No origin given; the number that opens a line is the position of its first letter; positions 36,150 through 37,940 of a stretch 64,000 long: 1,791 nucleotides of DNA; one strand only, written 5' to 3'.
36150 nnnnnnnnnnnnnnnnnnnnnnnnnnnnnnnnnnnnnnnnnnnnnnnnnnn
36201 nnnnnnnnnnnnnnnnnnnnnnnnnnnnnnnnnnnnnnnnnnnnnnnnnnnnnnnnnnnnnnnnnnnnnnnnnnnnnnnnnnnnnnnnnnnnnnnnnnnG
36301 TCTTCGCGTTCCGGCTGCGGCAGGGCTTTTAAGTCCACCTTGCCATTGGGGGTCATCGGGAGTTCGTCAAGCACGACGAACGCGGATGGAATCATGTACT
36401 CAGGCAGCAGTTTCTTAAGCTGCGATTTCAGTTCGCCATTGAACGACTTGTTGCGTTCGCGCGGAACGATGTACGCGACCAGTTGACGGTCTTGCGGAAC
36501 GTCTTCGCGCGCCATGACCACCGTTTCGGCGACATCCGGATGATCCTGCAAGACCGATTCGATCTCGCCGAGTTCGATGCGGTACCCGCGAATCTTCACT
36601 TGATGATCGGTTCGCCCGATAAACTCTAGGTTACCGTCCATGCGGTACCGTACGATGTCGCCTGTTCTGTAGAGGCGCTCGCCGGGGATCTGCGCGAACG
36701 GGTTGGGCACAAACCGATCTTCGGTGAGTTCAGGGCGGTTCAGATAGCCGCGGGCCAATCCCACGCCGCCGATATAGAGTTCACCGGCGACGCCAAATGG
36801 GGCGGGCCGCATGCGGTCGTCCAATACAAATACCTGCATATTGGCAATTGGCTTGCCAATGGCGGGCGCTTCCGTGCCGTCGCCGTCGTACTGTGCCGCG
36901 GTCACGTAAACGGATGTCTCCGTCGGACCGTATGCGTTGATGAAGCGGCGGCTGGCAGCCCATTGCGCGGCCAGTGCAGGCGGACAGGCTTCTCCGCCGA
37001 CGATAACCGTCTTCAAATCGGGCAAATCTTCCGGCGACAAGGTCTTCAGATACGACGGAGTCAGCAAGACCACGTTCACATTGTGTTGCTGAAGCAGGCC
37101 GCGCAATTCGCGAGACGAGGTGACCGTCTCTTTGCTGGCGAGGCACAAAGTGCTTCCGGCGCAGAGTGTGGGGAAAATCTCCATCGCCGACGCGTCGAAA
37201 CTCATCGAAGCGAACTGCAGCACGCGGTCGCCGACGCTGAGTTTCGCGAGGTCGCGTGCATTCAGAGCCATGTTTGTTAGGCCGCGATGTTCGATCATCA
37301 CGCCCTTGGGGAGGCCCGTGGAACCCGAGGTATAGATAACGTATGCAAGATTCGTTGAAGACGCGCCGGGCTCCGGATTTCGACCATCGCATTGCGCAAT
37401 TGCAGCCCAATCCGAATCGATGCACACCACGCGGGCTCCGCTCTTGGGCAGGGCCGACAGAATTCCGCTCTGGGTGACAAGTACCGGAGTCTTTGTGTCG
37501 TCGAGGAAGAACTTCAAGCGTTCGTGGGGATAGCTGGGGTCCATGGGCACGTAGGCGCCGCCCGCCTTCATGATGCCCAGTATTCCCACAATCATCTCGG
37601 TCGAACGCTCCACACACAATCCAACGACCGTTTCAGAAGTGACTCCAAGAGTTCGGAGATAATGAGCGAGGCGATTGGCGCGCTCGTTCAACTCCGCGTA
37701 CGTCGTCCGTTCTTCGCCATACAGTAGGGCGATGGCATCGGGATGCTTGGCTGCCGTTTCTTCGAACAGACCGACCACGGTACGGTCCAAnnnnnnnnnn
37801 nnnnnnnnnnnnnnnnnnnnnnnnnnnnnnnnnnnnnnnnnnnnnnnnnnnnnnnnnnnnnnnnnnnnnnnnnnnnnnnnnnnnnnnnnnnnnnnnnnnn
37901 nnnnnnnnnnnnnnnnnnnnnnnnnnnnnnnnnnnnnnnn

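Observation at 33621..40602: Compact candidate biosynthetic locus: single-module NRPS (C-A-T-TE) flanked by GT1(MGT-type) and GT4 glycosyltransferases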

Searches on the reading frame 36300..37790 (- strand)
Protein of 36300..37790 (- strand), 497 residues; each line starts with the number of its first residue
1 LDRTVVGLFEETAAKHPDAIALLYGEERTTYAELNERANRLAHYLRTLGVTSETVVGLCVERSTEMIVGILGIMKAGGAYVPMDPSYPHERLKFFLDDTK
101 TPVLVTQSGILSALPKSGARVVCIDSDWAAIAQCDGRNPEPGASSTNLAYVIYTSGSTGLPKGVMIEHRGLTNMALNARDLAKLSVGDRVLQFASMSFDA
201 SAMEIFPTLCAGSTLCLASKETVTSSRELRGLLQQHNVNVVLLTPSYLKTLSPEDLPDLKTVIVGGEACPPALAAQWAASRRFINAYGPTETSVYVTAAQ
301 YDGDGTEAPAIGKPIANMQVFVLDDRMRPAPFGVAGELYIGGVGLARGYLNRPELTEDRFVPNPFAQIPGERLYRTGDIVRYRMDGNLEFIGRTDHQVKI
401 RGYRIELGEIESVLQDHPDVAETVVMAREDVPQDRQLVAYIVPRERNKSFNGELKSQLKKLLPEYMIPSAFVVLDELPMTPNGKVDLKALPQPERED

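Call 20: search_solved_structures(query=window:36300-37790:-, max_evalue=1e-30, show_alignments=0)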
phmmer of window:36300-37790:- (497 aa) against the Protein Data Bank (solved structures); distinct sequences matched with E-value up to 1e-30: 85 (the best 60 are shown).
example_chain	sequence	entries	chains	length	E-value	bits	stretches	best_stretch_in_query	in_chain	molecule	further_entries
6mfy_A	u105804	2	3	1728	9.4e-214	713.4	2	2-494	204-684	Linear gramicidin synthase subunit A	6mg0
9be3_A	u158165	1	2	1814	1.1e-213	713.2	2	2-494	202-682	Linear gramicidin synthase subunit A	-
9be4_A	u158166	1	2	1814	1.1e-213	713.2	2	2-494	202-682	Linear gramicidin synthase subunit A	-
6mfz_A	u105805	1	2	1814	1.1e-213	713.2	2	2-494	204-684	Linear gramicidin synthase subunit A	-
9meh_A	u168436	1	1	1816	1.1e-213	713.2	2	2-494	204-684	Linear gramicidin synthase subunit A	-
8xjz_C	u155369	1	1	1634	3.1e-146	490.8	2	2-490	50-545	Peptide synthetase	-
4d4g_A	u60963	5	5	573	5.1e-143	480.2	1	5-495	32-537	APNAA1 | APNA A1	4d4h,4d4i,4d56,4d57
8hlk_A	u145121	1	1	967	2.7e-136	458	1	1-495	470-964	Microcystin synthetase B (Fragment)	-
5u89_A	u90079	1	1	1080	5.3e-135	453.7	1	6-494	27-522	Amino acid adenylation domain protein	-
9bfd_A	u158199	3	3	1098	3.4e-131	441.2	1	4-494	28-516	Tyrocidine synthase 1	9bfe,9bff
1amu_A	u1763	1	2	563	2.9e-126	425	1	2-494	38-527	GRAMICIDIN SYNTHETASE 1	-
8jbr_A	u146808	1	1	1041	3e-122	411.7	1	5-494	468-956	McyA protein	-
6p1j_A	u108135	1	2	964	1.7e-118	399.3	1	6-490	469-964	Txo2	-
9bfd_B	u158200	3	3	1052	1.7e-118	399.3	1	5-494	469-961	Tyrocidine synthase 2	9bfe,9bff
8www_A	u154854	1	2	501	1e-108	367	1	6-493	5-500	Carrier domain-containing protein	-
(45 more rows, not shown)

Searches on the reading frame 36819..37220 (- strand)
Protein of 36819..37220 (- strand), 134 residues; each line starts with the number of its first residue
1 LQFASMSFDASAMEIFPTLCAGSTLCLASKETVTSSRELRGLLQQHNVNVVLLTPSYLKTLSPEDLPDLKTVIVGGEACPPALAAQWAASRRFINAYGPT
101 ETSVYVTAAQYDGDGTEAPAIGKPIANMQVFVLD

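Call 78: search_solved_structures(query=window:36819-37220:-, max_evalue=1e-10, show_alignments=5)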
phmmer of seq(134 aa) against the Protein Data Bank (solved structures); distinct sequences matched with E-value up to 1e-10: 24.
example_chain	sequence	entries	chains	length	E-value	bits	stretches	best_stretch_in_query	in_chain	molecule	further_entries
9bfd_A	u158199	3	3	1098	6.3e-23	84.3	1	3-133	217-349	Tyrocidine synthase 1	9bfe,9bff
1amu_A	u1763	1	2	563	1.4e-22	83.2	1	2-134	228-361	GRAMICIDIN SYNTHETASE 1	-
7ywj_A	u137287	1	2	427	6.8e-22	81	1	3-133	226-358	Tyrocidine synthase 1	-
5n82_A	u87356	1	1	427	4.3e-21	78.4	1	3-133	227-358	Tyrocidine synthase 1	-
5n81_A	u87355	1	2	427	4.3e-21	78.4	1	3-133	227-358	Tyrocidine synthase 1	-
7ywk_A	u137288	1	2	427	1.8e-20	76.4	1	3-133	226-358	Tyrocidine synthase 1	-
5u89_A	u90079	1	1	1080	2.8e-19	72.5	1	4-134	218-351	Amino acid adenylation domain protein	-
8g97_A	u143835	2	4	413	3.6e-18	68.9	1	4-133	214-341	Dimodular nonribosomal peptide synthase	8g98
8g95_A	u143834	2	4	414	3.6e-18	68.9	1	4-133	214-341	Dimodular nonribosomal peptide synthase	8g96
8xjz_C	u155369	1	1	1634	6.8e-17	64.8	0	10-134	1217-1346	Peptide synthetase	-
6mfy_A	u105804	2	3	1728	2.3e-14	56.6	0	2-134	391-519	Linear gramicidin synthase subunit A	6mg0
9be3_A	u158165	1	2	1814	2.5e-14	56.5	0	2-134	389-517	Linear gramicidin synthase subunit A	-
9be4_A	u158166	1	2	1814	2.5e-14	56.5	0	2-134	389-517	Linear gramicidin synthase subunit A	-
9meh_A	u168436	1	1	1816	2.6e-14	56.5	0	2-134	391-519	Linear gramicidin synthase subunit A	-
6mfz_A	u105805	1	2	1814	2.6e-14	56.5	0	2-134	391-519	Linear gramicidin synthase subunit A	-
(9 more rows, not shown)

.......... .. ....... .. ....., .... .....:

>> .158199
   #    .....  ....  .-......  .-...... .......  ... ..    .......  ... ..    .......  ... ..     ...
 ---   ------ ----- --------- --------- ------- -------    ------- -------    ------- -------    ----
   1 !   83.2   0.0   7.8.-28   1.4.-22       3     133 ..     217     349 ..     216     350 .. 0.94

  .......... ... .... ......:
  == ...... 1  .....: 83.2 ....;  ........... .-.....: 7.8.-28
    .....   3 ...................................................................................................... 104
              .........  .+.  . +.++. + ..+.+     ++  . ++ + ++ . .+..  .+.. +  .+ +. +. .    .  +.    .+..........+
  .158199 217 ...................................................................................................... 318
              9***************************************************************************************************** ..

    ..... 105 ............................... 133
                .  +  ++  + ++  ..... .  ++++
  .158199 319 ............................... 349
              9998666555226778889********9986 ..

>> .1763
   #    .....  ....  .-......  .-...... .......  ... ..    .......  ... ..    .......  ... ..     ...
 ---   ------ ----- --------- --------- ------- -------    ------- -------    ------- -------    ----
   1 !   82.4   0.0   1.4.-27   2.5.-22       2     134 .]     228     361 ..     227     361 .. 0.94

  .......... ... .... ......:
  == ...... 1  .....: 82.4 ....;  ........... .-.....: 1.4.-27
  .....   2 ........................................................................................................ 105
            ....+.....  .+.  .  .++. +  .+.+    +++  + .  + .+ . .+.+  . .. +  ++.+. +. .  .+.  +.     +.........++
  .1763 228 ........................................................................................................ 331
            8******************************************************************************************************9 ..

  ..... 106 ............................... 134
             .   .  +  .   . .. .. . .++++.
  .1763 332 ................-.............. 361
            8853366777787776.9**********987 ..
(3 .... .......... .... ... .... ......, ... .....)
